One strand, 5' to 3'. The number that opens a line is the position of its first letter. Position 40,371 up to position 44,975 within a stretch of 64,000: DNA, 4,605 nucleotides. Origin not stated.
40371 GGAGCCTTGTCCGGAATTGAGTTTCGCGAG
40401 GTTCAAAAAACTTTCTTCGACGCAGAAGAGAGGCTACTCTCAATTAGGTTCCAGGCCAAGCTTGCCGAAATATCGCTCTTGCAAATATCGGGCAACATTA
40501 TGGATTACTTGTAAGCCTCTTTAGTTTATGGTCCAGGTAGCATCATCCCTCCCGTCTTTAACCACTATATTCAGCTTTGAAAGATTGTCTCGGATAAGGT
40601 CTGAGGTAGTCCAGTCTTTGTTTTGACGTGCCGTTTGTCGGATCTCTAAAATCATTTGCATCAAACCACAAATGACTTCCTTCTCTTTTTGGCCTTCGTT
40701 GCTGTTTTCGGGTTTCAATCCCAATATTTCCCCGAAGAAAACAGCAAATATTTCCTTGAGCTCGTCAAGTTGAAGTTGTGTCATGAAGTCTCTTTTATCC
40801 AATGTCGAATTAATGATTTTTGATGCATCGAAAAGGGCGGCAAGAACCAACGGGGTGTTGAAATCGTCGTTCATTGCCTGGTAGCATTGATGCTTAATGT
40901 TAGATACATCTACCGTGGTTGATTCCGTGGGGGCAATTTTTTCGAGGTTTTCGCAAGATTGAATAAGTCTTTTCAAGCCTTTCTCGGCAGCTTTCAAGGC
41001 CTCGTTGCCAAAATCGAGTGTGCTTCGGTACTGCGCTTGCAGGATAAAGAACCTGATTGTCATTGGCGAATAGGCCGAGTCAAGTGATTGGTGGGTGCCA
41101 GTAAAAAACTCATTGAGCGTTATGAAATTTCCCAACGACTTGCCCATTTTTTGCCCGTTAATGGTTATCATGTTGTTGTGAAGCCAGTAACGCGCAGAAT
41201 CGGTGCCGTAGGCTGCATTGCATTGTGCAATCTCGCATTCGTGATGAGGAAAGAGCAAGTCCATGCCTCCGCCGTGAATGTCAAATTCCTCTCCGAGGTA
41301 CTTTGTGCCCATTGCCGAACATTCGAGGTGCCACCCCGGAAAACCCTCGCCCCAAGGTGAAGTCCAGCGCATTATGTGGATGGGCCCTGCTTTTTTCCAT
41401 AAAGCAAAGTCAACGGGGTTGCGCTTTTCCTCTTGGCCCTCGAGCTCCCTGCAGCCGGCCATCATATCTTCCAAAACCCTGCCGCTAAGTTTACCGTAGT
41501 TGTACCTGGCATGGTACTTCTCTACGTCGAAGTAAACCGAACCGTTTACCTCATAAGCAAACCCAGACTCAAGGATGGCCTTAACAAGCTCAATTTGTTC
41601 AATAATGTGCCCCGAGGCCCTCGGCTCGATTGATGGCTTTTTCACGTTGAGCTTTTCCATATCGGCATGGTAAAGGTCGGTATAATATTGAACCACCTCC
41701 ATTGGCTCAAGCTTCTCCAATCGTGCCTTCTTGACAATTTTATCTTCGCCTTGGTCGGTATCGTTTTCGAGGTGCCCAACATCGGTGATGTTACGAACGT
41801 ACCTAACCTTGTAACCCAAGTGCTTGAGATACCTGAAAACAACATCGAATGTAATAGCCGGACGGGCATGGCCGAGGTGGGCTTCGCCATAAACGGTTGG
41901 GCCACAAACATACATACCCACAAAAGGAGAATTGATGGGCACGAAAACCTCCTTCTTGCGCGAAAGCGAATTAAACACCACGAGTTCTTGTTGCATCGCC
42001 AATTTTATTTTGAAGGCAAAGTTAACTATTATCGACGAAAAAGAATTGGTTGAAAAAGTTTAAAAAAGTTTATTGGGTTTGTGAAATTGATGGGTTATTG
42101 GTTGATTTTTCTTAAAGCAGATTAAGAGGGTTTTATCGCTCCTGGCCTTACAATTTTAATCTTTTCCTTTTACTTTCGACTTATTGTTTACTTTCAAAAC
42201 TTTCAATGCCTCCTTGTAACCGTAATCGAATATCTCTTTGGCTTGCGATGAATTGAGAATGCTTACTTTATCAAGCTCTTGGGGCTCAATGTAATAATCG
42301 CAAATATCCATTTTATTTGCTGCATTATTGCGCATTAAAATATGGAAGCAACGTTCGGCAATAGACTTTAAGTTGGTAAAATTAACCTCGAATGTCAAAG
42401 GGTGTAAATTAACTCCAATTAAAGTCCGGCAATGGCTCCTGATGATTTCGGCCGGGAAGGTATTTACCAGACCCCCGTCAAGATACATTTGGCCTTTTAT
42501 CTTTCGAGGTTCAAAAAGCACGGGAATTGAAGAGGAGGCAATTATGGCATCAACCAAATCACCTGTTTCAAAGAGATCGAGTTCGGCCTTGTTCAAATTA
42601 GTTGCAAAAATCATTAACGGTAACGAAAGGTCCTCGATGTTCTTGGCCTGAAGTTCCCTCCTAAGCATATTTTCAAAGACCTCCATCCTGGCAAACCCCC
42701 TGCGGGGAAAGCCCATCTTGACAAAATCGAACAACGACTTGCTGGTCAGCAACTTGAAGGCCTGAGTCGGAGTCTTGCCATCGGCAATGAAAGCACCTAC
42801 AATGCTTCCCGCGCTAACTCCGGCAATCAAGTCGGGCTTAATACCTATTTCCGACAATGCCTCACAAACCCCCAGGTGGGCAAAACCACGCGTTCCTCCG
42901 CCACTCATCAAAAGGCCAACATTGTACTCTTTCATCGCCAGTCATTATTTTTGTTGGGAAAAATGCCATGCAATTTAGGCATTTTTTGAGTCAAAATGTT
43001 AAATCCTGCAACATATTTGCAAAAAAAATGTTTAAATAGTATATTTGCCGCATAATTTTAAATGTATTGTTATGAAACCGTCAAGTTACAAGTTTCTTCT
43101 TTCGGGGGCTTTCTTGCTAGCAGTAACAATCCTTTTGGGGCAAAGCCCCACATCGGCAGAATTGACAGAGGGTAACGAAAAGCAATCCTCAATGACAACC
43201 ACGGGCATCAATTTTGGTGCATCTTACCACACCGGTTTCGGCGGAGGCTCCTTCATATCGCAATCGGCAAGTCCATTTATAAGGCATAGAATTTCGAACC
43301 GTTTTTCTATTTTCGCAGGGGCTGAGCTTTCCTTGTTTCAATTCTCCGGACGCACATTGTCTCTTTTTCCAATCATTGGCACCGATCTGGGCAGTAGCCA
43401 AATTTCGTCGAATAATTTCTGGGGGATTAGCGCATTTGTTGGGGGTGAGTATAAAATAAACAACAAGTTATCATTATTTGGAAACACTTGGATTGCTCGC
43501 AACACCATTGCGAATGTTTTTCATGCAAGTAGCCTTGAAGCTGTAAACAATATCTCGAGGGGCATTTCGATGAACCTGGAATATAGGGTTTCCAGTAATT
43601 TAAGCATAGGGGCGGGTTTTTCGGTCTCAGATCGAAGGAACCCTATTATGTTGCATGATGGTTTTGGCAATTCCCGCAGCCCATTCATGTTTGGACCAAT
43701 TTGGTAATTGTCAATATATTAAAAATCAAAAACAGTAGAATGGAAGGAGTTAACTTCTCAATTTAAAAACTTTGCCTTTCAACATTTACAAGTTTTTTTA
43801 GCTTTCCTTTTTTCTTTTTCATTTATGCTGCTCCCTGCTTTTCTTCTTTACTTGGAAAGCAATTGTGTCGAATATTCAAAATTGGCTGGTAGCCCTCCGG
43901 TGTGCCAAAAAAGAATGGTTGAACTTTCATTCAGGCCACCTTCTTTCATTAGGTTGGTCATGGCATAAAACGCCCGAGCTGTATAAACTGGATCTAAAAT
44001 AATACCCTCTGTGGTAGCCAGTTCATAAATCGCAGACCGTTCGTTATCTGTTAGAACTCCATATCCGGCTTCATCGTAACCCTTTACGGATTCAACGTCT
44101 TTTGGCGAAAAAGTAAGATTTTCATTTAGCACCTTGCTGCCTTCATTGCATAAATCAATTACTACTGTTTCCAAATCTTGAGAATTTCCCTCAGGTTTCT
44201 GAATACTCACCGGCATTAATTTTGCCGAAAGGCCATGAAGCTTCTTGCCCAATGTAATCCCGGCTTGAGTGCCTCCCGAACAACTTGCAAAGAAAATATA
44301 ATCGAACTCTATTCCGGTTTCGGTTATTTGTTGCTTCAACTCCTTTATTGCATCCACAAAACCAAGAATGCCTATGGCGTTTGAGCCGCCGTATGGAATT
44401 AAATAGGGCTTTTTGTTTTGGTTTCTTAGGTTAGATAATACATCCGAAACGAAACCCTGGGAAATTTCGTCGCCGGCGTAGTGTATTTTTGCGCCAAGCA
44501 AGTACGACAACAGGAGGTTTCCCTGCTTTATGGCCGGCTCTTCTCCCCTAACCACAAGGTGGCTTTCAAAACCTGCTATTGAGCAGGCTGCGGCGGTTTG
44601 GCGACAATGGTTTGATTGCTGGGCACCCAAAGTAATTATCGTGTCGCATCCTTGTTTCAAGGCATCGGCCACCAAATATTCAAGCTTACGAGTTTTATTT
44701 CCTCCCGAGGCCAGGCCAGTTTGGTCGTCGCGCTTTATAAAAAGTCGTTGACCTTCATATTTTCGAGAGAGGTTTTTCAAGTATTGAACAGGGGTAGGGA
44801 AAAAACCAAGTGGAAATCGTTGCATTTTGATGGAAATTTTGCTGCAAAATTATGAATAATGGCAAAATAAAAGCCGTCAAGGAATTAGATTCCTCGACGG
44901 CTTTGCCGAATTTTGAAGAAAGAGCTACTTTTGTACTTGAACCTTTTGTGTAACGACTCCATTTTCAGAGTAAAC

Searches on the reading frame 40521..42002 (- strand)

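Call 15: search_protein_families(library=pfam, proteins=[window:40521-42002:-], max_evalue=0.001)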
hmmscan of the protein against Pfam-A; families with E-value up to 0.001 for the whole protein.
window:40521-42002:- (493 aa): 6 families
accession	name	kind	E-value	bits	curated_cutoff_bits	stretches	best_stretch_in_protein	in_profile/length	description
PF01406.26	tRNA-synt_1e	-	1.1e-107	360.3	27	1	21-340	3-300/301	tRNA synthetases class I (C) catalytic domain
PF09190.17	DALR_2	-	1.7e-11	44.9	22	1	374-429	3-55/57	DALR domain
PF09334.17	tRNA-synt_1g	-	7.8e-10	38.5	20.1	1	37-160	10-124/391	tRNA synthetases class I (M)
PF23493.1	CysS_C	-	4.2e-07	30.4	23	1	451-490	11-50/51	Cysteinyl-tRNA ligase anticodon binding domain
PF00133.28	tRNA-synt_1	-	3.4e-05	23.2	22.7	0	30-70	27-67/414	tRNA synthetases class I (I, L, M and V)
PF01921.24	tRNA-synt_1f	-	0.00078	18.9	27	0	34-78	29-73/360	tRNA synthetases class I (K)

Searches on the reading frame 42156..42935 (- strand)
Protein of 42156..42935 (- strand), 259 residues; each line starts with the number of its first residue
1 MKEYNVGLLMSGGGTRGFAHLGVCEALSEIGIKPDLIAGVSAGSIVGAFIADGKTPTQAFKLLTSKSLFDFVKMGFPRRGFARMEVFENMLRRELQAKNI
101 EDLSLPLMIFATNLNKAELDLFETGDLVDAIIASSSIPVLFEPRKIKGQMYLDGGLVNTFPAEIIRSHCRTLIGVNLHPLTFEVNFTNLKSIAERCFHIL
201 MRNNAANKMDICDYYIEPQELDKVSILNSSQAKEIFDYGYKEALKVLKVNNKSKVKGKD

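Call 15: search_protein_families(library=pfam, proteins=[window:42156-42935:-], max_evalue=0.001)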
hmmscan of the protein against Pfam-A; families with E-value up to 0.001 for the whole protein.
window:42156-42935:- (259 aa): 1 family
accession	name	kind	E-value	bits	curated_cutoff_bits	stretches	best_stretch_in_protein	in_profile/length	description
PF01734.28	Patatin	-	3.7e-36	125.6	27.7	1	8-164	1-189/191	Patatin-like phospholipase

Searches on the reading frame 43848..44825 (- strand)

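Call 15: search_protein_families(library=pfam, proteins=[window:43848-44825:-], max_evalue=0.001)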
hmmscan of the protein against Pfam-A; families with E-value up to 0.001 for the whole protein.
window:43848-44825:- (325 aa): 1 family
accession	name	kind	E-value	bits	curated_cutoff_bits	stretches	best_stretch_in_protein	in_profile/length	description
PF00291.31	PALP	-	1.2e-40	140.2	35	1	7-310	4-295/295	Pyridoxal-phosphate dependent enzyme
